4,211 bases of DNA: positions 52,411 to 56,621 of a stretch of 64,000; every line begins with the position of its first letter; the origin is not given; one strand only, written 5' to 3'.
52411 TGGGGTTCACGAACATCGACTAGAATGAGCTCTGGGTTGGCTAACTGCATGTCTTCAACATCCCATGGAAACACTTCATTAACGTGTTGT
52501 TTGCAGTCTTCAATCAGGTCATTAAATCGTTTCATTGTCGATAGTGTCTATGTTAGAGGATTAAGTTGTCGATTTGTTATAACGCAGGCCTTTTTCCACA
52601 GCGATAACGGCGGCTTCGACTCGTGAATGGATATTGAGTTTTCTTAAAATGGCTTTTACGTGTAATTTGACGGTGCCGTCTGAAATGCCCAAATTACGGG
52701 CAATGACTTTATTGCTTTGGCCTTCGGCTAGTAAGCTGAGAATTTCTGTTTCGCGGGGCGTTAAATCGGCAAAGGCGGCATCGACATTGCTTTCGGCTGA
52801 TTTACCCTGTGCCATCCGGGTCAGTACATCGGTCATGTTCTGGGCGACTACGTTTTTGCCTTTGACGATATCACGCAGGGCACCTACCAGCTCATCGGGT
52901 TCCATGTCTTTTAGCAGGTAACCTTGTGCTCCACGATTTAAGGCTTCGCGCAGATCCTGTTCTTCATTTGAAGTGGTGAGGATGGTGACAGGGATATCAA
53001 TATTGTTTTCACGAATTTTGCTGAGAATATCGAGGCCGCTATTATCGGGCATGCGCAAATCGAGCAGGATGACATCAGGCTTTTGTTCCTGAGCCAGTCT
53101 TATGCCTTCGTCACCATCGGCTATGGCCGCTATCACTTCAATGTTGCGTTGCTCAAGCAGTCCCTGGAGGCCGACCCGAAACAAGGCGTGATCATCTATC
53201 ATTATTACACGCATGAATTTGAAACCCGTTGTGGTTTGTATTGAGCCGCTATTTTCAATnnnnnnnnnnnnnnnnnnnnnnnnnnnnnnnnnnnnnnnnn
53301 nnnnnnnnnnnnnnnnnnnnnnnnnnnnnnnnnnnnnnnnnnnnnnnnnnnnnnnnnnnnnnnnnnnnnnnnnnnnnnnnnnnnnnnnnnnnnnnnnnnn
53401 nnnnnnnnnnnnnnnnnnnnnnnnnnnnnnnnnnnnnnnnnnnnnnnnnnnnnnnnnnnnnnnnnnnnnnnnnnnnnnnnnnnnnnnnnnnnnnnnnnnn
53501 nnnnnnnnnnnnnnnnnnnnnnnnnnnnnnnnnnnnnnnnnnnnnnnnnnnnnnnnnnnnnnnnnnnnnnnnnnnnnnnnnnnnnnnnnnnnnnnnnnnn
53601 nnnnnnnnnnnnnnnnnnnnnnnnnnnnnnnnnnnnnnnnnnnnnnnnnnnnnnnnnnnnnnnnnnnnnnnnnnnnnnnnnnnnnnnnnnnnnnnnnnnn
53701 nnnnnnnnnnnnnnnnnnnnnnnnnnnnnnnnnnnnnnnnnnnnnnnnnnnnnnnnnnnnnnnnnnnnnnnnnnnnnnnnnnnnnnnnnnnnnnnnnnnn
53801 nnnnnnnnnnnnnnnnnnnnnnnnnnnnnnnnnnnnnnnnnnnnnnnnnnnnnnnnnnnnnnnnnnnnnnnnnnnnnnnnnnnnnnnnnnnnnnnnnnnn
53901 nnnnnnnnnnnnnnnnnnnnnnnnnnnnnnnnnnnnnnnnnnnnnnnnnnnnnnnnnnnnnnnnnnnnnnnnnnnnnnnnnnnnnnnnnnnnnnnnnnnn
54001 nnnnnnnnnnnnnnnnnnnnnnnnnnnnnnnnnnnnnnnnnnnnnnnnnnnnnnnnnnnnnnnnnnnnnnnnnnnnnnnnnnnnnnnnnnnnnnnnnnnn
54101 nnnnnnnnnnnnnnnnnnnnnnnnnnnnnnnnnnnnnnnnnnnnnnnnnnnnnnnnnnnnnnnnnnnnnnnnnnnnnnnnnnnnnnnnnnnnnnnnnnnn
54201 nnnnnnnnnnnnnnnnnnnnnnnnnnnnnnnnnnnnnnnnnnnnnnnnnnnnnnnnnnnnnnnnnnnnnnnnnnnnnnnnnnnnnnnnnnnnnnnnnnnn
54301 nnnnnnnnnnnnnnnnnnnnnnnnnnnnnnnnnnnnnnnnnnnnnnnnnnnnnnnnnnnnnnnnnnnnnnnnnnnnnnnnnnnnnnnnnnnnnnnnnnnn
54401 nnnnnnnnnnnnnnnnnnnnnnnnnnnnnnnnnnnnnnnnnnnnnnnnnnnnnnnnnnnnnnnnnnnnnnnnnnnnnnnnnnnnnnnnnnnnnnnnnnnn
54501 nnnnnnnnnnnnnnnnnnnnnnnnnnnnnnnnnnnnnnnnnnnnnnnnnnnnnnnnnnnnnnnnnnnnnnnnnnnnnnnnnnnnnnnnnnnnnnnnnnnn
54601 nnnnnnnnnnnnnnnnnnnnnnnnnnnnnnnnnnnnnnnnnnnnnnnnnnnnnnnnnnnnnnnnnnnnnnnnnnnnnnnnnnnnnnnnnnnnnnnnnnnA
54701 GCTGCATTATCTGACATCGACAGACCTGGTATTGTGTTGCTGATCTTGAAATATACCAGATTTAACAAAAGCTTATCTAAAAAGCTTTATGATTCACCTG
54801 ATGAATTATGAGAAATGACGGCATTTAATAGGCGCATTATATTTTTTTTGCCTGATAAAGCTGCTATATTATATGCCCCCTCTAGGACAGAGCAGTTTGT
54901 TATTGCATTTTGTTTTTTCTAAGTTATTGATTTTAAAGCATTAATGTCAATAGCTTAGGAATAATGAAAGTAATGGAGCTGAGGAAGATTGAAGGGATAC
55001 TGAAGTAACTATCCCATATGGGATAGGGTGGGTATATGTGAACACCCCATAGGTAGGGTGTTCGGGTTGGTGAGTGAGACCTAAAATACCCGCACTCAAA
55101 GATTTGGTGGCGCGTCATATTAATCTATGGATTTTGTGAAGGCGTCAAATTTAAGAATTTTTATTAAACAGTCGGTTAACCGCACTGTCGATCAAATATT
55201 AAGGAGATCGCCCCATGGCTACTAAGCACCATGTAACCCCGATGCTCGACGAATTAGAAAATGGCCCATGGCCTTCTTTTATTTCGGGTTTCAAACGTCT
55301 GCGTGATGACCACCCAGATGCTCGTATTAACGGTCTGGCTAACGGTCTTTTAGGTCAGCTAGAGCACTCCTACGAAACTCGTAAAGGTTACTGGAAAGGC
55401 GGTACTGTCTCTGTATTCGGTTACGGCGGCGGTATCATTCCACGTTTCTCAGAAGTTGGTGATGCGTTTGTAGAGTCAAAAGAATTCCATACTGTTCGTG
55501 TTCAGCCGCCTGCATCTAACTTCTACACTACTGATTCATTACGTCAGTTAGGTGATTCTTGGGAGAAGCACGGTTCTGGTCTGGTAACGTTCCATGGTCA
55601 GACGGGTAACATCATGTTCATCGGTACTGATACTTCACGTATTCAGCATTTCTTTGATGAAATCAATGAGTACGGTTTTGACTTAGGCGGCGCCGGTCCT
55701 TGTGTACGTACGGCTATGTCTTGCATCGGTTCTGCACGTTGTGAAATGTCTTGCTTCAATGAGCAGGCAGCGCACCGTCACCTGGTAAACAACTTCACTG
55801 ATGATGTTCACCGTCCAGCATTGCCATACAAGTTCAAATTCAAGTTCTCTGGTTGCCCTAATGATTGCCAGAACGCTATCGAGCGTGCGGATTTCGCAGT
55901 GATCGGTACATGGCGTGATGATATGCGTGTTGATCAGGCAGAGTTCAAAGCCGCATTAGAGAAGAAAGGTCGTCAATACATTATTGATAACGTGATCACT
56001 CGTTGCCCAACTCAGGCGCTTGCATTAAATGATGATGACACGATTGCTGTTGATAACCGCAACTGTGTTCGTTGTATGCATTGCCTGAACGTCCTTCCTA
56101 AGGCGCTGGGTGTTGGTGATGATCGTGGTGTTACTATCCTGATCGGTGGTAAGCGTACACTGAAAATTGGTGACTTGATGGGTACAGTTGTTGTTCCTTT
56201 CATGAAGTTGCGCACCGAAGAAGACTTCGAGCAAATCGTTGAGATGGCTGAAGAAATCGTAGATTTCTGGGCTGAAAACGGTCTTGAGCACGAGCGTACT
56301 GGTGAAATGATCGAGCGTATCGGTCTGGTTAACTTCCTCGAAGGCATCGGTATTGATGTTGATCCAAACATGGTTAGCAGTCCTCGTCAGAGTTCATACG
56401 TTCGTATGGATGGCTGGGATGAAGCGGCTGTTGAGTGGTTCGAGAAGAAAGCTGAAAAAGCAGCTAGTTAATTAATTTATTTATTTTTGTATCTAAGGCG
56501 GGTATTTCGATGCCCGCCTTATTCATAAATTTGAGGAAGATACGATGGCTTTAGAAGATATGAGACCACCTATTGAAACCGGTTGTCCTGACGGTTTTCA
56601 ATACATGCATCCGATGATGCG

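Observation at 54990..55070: Palindrome-dense element in the dsrA promoter region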

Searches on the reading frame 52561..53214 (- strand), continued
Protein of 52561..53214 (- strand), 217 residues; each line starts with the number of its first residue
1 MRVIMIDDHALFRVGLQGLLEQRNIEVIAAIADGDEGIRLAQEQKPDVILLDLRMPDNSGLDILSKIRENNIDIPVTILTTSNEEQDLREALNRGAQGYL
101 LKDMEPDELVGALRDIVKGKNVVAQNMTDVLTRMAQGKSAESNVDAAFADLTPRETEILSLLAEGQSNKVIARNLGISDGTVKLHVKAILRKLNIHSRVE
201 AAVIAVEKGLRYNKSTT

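Call 74: find_encoding_contigs(protein=P0152, flank=4000, max_places=1)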
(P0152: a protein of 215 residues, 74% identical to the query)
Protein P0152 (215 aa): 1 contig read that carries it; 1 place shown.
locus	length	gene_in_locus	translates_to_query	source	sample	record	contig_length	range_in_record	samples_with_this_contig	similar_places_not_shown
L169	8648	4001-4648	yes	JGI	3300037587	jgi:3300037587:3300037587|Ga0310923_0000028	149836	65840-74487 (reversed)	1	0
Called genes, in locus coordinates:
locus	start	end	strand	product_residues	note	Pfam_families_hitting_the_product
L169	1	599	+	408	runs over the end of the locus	PF03916:NrfD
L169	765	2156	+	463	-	PF01656:CbiA, PF13500:AAA_26, PF01174:SNO (faint), PF07685:GATase_3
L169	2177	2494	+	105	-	PF01521:Fe-S_biosyn (weak)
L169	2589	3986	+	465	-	PF07730:HisKA_3, PF02518:HATPase_c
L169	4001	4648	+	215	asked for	PF00072:Response_reg, PF00196:GerE, PF08281:Sigma70_r4_2 (faint)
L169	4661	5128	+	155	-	PF00581:Rhodanese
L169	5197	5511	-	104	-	PF00717:Peptidase_S24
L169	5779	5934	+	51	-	-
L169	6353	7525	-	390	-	PF00160:Pro_isomerase, PF13462:Thioredoxin_4 (faint), PF01323:DSBA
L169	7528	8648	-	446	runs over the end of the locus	PF02630:SCO1-SenC, PF00034:Cytochrom_C, PF04314:LpqE-like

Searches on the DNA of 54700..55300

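Call 7: search_rna_families(source=window, start=54700, end=55300, threshold=evalue, max_evalue=10)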
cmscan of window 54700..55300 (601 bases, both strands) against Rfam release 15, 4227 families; matches with E-value up to 10: 12.
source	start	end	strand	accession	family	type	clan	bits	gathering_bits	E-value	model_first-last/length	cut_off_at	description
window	54902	54979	+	RF03277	mir-5886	Gene; miRNA;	-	21.3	85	0.2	1-89/89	no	mir-5886 microRNA precursor family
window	54910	54967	+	RF04092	MIR1508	Gene; miRNA;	-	20.5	70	0.21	1-91/91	no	MIR1508 microRNA precursor family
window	54908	54968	-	RF03926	MIR1435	Gene; miRNA;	-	19.2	94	3.5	1-186/186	no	MIR1435 microRNA precursor family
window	54957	55005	+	RF01139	sR2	Gene; snRNA; snoRNA; CD-box;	-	18.7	42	0.086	1-57/57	no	Small nucleolar RNA sR2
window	54915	54963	+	RF03501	mir-3140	Gene; miRNA;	-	17.9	93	1.5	1-90/90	no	mir-3140 microRNA precursor family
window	54913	54965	+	RF00739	MIR476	Gene; miRNA;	-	17.3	80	3.2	13-73/92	no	MIR476 microRNA precursor family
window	54908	54969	+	RF04099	MIR837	Gene; miRNA;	-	17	117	1.7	31-93/122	no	MIR837 microRNA precursor family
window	54907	54970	+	RF04147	MIR6224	Gene; miRNA;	-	16.5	171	1.1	1-176/176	no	MIR6224 microRNA precursor family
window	54906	54975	+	RF04134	MIR7504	Gene; miRNA;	-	15.8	83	9.4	1-124/124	no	MIR7504 microRNA precursor family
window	54884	54964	+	RF02527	SSRC38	Gene; sRNA;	-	14.4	80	6.2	1-166/166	no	Streptococcus sRNA SSRC38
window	54901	54977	+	RF03788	MIR5304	Gene; miRNA;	-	14.4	75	6.2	1-80/80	no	MIR5304 microRNA precursor family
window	54744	54813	-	RF04207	MIR5048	Gene; miRNA;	-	11.9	160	2.1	1-356/356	no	MIR5048 microRNA precursor family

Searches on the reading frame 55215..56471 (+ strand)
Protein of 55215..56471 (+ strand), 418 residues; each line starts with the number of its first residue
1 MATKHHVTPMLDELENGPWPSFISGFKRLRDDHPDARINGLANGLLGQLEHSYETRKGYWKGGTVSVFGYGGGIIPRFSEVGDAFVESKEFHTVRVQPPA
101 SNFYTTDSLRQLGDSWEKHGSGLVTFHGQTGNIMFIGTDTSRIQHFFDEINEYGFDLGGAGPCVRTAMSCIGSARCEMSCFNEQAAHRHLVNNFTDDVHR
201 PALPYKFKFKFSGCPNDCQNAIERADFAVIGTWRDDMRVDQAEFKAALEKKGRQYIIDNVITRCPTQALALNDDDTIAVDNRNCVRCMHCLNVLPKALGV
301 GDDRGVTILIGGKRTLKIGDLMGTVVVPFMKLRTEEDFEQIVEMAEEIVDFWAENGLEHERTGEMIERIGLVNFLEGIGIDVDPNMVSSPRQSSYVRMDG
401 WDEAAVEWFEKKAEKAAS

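Call 10: search_protein_families(library=pfam, proteins=[window:55215-56471:+])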
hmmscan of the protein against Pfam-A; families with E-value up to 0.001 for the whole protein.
window:55215-56471:+ (418 aa): 2 families
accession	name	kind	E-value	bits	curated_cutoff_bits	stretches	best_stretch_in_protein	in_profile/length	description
PF01077.27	NIR_SIR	-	8.6e-35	120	27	1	161-379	2-151/158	Nitrite and sulphite reductase 4Fe-4S domain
PF03460.22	NIR_SIR_ferr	-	1.6e-06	28.2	24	1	89-152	7-68/69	Nitrite/Sulfite reductase ferredoxin-like half domain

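Call 11: find_related_loci(query=window:55215-56471:+, collection=genome_contigs, flank=3000)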
Query window:55215-56471:+ (418 aa) in genome_contigs; peptide patterns used: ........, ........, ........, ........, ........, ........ (x = any residue, [..] = any of these).
600 stretches matched a pattern (row limit reached: there are more); 571 encode a relative of the query (tblastn E <= 1e-3); the best 80 are kept; 80 distinct loci.
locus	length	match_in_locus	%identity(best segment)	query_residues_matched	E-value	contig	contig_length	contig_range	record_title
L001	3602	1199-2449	96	1-417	0e+0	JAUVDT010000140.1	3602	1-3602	MAG: Gammaproteobacteria bacterium isolate CSMAG_304 CSMAG_304_k141_944800_length_3602_cov_7.5409, whole genome shotgun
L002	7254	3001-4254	84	1-418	0e+0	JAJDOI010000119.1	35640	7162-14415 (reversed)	MAG: Thiogranum sp. isolate MASpbin.12 k141_2969871, whole genome shotgun sequence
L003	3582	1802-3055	84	1-418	0e+0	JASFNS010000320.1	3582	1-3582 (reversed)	MAG: Thiogranum sp. isolate D0819M02metaG_Bin_1_Cleaned_1 D0819M02metaG_FD_scaffold_17612_c1, whole genome shotgun seque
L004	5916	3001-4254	84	1-418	0e+0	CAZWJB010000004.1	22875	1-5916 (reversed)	MAG TPA_asm: uncultured Thiohalobacter sp. isolate binchicken_co132_75 genome assembly, contig: NODE_723_length_22875_co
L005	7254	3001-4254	83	1-418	0e+0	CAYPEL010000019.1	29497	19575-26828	MAG TPA_asm: uncultured Gammaproteobacteria bacterium isolate binchicken_co24_140 genome assembly, contig: NODE_426_leng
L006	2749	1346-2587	85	1-414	0e+0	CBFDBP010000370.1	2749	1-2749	MAG TPA_asm: uncultured Gammaproteobacteria bacterium isolate SRR26215676_binner12_Refined_43 genome assembly, contig: E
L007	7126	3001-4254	83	1-418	0e+0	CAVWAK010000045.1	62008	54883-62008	MAG: uncultured Gammaproteobacteria bacterium isolate MFD03551.bin.1.74 genome assembly, contig: contig_72696, whole gen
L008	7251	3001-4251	84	1-417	0e+0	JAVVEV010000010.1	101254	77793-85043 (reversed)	MAG: Thiogranum sp. isolate TamC13-30 NODE_10_length_101254_cov_5.276911, whole genome shotgun sequence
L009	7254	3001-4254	84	1-418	0e+0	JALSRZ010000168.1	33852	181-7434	MAG: Thiohalobacter sp. isolate 356-308_metabat2_scaf2bin.017 356-308_scaffold_686_c1, whole genome shotgun sequence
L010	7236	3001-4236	85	1-412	0e+0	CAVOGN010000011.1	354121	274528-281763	MAG: uncultured Gammaproteobacteria bacterium isolate MFD09779.bin.2.82 genome assembly, contig: contig_54232, whole gen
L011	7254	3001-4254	83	1-418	0e+0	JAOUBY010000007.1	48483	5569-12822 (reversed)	MAG: Gammaproteobacteria bacterium isolate 24_May_SF_Bin18 24_May_SF_Bin18_scaffold_44_c1, whole genome shotgun sequence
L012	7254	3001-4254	83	1-418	0e+0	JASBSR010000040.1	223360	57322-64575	MAG: Gammaproteobacteria bacterium isolate BWSM_144 k141_2445088, whole genome shotgun sequence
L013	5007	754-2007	83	1-418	0e+0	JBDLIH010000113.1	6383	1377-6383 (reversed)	MAG: Pseudomonadota bacterium isolate MAG020 MAG020_113, whole genome shotgun sequence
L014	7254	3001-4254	83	1-418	0e+0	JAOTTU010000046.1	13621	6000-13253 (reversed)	MAG: Gammaproteobacteria bacterium isolate 13_July_SF_Bin31 13_July_SF_Bin31_scaffold_1731_c1, whole genome shotgun sequ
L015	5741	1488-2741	83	1-418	0e+0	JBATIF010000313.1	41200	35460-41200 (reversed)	MAG: Gammaproteobacteria bacterium isolate MFD10279_ilm_asm_bin30 k127_26579, whole genome shotgun sequence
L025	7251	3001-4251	82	1-417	0e+0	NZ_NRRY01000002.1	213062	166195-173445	Lamprobacter modestohalophilus strain DSM 25653 scaffold0002, whole genome shotgun sequence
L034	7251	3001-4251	82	1-417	0e+0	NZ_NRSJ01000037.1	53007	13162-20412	Halochromatium glycolicum strain DSM 11080 scaffold0037, whole genome shotgun sequence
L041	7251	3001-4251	81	1-417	0e+0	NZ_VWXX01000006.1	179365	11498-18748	Thiohalocapsa marina strain DSM 19078 NODE_6_length_179365_cov_30.2151, whole genome shotgun sequence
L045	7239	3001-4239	83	1-413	0e+0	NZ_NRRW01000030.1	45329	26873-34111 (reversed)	Thiococcus pfennigii strain Pfennig 8320 scaffold0030, whole genome shotgun sequence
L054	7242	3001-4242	82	1-414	0e+0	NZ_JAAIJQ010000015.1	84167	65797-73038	Thiorhodococcus minor strain DSM 11518 NODE_15_length_84167_cov_25.1861, whole genome shotgun sequence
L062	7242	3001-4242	81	1-414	0e+0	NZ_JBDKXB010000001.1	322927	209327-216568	Thioalkalicoccus limnaeus strain Um2 assembly_contig_1, whole genome shotgun sequence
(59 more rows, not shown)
